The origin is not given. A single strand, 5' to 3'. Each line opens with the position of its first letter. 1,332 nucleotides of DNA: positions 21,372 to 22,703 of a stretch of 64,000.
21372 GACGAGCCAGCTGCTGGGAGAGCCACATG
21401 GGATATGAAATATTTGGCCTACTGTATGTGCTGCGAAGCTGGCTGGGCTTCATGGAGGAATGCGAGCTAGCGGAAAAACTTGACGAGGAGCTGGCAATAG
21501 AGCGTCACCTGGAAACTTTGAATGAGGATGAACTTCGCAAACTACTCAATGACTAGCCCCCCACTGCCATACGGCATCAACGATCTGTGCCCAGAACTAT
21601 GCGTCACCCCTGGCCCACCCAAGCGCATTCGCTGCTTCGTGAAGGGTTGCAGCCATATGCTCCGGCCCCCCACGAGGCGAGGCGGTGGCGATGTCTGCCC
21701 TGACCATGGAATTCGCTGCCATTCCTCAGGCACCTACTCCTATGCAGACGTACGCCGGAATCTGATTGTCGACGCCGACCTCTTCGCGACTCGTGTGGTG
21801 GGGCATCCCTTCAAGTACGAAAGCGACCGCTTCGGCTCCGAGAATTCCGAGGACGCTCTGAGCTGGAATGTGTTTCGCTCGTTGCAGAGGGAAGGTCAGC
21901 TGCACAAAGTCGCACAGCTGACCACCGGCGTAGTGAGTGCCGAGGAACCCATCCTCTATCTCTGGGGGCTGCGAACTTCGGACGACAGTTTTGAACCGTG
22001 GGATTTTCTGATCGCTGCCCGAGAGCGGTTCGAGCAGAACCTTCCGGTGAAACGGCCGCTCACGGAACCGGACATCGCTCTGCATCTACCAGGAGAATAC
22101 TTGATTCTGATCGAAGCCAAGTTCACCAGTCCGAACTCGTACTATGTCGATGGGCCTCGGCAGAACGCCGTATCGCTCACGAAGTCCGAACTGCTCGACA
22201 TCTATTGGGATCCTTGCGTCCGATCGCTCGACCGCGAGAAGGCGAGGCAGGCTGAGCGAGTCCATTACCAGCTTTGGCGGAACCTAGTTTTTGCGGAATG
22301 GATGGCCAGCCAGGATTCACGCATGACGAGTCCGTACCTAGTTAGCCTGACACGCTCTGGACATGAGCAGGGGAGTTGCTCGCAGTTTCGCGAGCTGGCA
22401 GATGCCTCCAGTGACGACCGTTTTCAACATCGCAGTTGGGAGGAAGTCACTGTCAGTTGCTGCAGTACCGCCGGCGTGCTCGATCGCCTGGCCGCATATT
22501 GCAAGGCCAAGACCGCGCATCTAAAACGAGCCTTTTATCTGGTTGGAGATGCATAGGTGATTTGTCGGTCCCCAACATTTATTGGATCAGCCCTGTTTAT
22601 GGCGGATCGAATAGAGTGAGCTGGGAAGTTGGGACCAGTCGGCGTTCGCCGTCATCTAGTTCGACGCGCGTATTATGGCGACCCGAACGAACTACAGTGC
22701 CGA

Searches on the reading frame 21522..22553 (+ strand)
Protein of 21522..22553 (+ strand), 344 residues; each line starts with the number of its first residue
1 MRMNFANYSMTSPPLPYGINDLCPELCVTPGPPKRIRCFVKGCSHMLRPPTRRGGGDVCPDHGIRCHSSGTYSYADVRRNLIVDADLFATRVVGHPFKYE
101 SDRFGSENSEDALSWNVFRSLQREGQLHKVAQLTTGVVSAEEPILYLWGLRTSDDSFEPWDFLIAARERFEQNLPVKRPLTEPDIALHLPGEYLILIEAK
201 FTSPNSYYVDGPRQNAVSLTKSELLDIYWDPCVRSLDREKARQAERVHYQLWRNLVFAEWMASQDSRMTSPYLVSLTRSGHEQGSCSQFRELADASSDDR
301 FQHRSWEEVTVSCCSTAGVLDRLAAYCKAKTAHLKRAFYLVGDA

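Call 46: search_protein_families(library=pfam, proteins=[window:21522-22553:+], max_evalue=0.01)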
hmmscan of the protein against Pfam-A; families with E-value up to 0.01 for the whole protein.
window:21522-22553:+ (344 aa): 1 family
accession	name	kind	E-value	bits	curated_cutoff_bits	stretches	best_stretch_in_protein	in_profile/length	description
PF22558.3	REase-ARP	-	3.6e-07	30.5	27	1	177-312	118-251/270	Restriction Endonuclease associating with ARP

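Call 52: search_protein_families(library=phrogs, proteins=[window:21522-22553:+], max_evalue=0.01)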
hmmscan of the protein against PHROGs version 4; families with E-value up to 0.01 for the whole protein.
window:21522-22553:+ (344 aa): 0 families
